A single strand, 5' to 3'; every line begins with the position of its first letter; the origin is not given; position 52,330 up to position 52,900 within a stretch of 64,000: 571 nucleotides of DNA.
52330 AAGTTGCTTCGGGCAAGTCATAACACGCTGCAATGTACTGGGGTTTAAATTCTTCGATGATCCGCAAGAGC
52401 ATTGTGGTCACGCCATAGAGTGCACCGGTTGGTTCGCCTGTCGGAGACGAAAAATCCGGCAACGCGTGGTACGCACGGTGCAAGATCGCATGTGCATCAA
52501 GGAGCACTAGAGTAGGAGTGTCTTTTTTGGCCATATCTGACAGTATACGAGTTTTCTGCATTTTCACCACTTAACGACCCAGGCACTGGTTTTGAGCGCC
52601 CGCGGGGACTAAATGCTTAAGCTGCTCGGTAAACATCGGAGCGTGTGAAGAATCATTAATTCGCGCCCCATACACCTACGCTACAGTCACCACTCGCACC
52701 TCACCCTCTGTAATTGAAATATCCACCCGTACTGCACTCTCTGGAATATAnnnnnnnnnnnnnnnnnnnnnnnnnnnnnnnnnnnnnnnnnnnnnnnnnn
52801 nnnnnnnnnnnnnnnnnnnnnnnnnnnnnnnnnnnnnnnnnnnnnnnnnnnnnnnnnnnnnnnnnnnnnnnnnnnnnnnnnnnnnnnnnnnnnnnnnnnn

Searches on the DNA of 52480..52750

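Call 7: search_rna_families(source=window, start=52480, end=52750, threshold=evalue, max_evalue=10, show_alignments=3)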
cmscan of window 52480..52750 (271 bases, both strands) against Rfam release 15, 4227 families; matches with E-value up to 10: 2.
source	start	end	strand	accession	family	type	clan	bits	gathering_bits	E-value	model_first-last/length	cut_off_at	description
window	52486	52563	+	RF01501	Afu_199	Gene; snRNA; snoRNA; CD-box;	-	14.8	45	2.3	1-77/77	no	A. fimigatus snoRNA Afu_199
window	52538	52586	-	RF02922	RAGATH-32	Cis-reg;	-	10.3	41.8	6.1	1-78/78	no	RAGATH-32 RNA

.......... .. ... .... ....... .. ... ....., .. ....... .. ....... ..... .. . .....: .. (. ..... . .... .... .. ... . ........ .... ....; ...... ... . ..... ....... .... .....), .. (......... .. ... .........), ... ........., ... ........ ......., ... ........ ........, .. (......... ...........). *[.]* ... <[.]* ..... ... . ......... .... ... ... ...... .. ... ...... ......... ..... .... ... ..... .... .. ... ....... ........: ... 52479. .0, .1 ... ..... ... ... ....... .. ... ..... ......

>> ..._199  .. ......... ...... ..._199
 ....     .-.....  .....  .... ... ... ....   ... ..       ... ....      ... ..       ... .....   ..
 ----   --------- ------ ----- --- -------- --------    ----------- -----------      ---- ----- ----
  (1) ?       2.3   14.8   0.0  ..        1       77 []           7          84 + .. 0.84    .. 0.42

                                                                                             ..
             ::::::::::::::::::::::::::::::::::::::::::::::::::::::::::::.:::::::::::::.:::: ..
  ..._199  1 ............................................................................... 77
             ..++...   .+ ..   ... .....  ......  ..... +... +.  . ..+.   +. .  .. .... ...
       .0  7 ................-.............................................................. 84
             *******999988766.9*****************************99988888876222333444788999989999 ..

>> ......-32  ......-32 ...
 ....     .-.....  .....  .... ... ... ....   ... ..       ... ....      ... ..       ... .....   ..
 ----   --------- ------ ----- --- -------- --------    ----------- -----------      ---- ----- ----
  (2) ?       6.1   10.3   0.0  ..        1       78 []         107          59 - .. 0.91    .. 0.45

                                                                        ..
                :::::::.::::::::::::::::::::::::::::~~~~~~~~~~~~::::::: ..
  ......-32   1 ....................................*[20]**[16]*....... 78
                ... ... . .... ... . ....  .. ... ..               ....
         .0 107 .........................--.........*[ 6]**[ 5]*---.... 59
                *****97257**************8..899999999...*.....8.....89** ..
